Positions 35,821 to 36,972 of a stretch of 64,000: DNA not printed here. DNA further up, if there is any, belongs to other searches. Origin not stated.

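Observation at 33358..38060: Five-gene coupled operon predicting an acid to aldehyde to amine pathway plus a dipeptidase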

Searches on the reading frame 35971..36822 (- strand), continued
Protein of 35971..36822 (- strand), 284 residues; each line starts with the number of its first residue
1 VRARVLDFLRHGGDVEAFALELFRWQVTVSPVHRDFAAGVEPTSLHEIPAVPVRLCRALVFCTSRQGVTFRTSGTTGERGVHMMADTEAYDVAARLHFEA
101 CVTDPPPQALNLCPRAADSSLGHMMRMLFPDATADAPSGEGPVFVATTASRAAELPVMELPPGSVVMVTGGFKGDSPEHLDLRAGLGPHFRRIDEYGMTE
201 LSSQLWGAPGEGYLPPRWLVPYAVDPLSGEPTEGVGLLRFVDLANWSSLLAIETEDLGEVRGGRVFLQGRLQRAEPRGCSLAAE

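Call 18: search_protein_families(library=pfam, proteins=[L072:4825-5760:+, L072:5760-7121:+, L072:7118-7996:+, L072:8001-8981:+, L072:8959-10143:+, L072:10153-11664:+, L072:11669-12766:+, L072:12813-13859:+, L060:10132-11712:+, L060:5701-6600:+], max_evalue=0.001)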
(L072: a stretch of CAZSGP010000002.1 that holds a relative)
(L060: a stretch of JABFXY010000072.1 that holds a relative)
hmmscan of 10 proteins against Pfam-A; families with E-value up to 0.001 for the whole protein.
L072:4825-5760:+ (311 aa): 12 families
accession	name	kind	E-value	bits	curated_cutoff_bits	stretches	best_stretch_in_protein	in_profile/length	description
PF07992.20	Pyr_redox_2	-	3.7e-54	184.6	26.1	1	6-298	2-291/291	Pyridine nucleotide-disulphide oxidoreductase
PF13738.12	Pyr_redox_3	-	9.5e-23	81.3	30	1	85-281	102-305/305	Pyridine nucleotide-disulphide oxidoreductase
PF00070.33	Pyr_redox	-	1.1e-19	71.1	22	1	151-225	2-81/82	Pyridine nucleotide-disulphide oxidoreductase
PF03486.20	HI0933_like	-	4.4e-08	33.3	50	0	6-40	2-36/244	HI0933-like protein Rossmann domain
PF01266.30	DAO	-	3.4e-07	30.5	27.9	0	7-40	2-37/353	FAD dependent oxidoreductase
PF00890.30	FAD_binding_2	-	6.5e-07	29.3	20.4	1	7-36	2-31/414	FAD binding domain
PF12831.13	FAD_oxidored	-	2.4e-06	27.6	27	1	7-49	2-45/416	FAD dependent oxidoreductase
PF01946.23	Thi4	-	2.6e-06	27.3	26.2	1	6-44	19-60/235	Thi4 family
PF01134.28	GIDA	-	1.5e-05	24.7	22.1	0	7-34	2-29/391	Glucose inhibited division protein A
PF13241.12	NAD_binding_7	-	5.3e-05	24.2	22.1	0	146-251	5-74/104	Putative NAD(P)-binding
PF13450.12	NAD_binding_8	-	8.5e-05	23.2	21.9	1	9-47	1-36/68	NAD(P)-binding Rossmann-like domain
PF13434.12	Lys_Orn_oxgnase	-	0.00098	18.8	21.3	0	85-183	116-225/339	L-lysine 6-monooxygenase/L-ornithine 5-monooxygenase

L072:5760-7121:+ (453 aa): 2 families
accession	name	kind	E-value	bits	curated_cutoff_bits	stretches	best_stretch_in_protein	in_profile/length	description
PF00202.27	Aminotran_3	-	2.5e-110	369.4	30.5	1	52-448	7-403/403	Aminotransferase class-III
PF00155.27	Aminotran_1_2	-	4.4e-05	23.3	19.7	0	204-284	118-197/361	Aminotransferase class I and II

L072:7118-7996:+ (292 aa): 2 families
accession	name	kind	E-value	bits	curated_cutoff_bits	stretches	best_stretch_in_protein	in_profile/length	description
PF00990.26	GGDEF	-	8.4e-41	139.9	23.8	1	121-272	3-160/161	Diguanylate cyclase, GGDEF domain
PF22335.1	Cas10-Cmr2_palm2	-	9.2e-05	23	27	1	156-274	7-132/133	Cas10/Cmr2, second palm domain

L072:8001-8981:+ (326 aa): 1 family
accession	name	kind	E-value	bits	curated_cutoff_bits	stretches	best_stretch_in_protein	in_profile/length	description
PF04443.18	LuxE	-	1.3e-11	44.4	24.9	1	169-319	217-385/391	Acyl-protein synthetase, LuxE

L072:8959-10143:+ (394 aa): 1 family
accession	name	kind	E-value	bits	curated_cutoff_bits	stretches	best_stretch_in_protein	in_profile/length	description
PF05893.19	LuxC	-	1.6e-51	175.9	21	1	10-388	13-399/401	Acyl-CoA reductase (LuxC)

L072:10153-11664:+ (503 aa): 2 families
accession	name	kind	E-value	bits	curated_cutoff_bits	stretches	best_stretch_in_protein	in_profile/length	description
PF12055.13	DUF3536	-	1.2e-56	192.6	25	1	340-495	1-156/284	Domain of unknown function (DUF3536)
PF03065.20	Glyco_hydro_57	-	2.4e-19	70.2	21.2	1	9-303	8-282/291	Glycosyl hydrolase family 57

L072:11669-12766:+ (365 aa): 3 families
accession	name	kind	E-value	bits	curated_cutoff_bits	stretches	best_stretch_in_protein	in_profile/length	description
PF06071.19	YchF-GTPase_C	-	1e-38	131.7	27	1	281-363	1-83/84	Protein of unknown function (DUF933)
PF01926.29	MMR_HSR1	-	1.7e-21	76.9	21.9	1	5-108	2-86/113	50S ribosome-binding GTPase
PF02421.24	FeoB_N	-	1.4e-08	34.8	27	1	5-50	3-48/156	Ferrous iron transport protein B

L072:12813-13859:+ (348 aa): 1 family
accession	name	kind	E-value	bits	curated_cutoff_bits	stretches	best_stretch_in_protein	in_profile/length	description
PF01791.15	DeoC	-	5.1e-39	134.7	23.8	1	25-289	4-228/229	DeoC/LacD family aldolase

L060:10132-11712:+ (526 aa): 3 families
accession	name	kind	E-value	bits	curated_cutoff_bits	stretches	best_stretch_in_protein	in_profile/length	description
PF00069.31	Pkinase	-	2.3e-49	168.6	31.7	1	68-326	1-254/263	Protein kinase domain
PF07714.23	PK_Tyr_Ser-Thr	-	5.1e-31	108.3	23.1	1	70-325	3-250/258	Protein tyrosine and serine/threonine kinase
PF01636.29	APH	-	1.5e-05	25.3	23.2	0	182-215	160-194/239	Phosphotransferase enzyme family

L060:5701-6600:+ (299 aa): 3 families
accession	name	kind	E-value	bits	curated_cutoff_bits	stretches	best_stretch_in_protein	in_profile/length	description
PF00990.26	GGDEF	-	8.8e-47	159.3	23.8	1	140-296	2-161/161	Diguanylate cyclase, GGDEF domain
PF00498.31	FHA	-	7.9e-21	74.7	20.7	1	51-115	1-67/67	FHA domain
PF16697.10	Yop-YscD_cpl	-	8.3e-18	64.9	33.2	1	41-121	9-90/94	Inner membrane component of T3SS, cytoplasmic domain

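Call 24: search_solved_structures(query=A1, max_evalue=1, show_alignments=2)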
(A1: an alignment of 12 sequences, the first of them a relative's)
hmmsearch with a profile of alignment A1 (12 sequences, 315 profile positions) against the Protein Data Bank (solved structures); distinct sequences matched with E-value up to 1: 7.
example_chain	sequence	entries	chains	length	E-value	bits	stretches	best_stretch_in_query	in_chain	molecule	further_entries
7xc6_E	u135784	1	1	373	4e-20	75.1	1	17-309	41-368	LuxE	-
8xjz_C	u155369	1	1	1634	0.002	20.3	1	45-226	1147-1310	Peptide synthetase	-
7r27_A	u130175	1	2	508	0.054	15.6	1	40-226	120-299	D-alanine--D-alanyl carrier protein ligase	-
3l8c_A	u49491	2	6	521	0.082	15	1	66-228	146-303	D-alanine--poly(phosphoribitol) ligase subunit 1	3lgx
7a9i_A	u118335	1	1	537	0.096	14.8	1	42-195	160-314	Cfl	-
7a9j_A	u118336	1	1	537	0.096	14.8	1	42-195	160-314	Cfl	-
3e7w_A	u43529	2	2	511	0.41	12.7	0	272-311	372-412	D-alanine--poly(phosphoribitol) ligase subunit 1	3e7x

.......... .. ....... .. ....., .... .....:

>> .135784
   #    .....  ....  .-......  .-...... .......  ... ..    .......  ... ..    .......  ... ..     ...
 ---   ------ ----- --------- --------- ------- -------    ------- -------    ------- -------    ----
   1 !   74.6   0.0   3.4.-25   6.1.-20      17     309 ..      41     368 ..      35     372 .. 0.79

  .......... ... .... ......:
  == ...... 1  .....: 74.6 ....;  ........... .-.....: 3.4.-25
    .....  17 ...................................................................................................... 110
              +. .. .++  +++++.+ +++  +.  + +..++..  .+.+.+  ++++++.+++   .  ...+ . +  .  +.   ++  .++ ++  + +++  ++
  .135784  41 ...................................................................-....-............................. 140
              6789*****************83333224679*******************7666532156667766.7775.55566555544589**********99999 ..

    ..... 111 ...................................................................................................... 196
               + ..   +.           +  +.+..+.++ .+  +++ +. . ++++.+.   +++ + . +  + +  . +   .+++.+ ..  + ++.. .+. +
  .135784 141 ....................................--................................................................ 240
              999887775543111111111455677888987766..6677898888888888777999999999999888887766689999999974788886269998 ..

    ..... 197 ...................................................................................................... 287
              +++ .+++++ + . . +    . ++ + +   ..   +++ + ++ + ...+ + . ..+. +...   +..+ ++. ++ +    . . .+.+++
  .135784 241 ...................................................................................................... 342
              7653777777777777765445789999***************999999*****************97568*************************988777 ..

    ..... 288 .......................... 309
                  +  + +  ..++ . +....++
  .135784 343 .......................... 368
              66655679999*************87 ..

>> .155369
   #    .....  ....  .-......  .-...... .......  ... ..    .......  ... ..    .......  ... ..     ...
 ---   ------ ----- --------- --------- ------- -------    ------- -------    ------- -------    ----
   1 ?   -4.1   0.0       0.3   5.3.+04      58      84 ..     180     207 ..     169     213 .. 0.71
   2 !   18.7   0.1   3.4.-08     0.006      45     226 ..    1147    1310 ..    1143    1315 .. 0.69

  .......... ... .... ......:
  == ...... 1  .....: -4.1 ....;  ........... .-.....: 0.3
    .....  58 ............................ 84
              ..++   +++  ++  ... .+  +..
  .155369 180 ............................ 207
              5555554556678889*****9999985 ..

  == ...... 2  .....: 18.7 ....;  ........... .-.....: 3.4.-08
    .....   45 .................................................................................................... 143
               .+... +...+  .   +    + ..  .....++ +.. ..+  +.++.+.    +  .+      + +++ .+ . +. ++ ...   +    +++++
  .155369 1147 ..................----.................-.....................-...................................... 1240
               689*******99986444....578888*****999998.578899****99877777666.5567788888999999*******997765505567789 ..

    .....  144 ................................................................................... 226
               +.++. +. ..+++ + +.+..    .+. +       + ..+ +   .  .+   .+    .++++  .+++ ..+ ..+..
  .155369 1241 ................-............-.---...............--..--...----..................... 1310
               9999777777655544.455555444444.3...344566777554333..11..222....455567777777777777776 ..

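Call 27: find_encoding_contigs(protein=P0001, flank=10000, max_places=3)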
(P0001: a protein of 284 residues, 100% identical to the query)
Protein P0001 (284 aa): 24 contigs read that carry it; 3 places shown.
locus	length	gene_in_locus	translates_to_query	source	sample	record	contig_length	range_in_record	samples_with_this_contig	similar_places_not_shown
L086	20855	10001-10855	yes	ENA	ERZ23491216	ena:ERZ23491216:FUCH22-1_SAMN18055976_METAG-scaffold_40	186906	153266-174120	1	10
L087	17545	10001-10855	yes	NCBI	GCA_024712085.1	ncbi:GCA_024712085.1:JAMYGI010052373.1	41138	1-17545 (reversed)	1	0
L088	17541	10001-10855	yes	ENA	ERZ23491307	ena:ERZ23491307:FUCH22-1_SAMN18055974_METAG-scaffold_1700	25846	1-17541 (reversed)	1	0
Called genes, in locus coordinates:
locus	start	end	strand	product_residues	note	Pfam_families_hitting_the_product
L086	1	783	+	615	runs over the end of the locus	PF13522:GATase_6, PF13537:GATase_7, PF00733:Asn_synthase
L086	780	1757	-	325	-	-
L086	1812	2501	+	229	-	PF00300:His_Phos_1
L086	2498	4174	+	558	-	PF08757:CotH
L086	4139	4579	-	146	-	PF11412:DsbD_N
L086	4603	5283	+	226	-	PF00535:Glycos_transf_2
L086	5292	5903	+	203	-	PF09837:DUF2064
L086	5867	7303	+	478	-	PF01225:Mur_ligase, PF08245:Mur_ligase_M, PF02875:Mur_ligase_C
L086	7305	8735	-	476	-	PF07646:Kelch_2 (faint)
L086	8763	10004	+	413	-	PF00202:Aminotran_3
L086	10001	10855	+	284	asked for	-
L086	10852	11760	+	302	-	PF05893:LuxC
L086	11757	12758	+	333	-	PF01244:Peptidase_M19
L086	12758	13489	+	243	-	-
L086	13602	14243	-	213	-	-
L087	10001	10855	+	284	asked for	-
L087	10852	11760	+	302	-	PF05893:LuxC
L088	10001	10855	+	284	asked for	-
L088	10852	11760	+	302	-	PF05893:LuxC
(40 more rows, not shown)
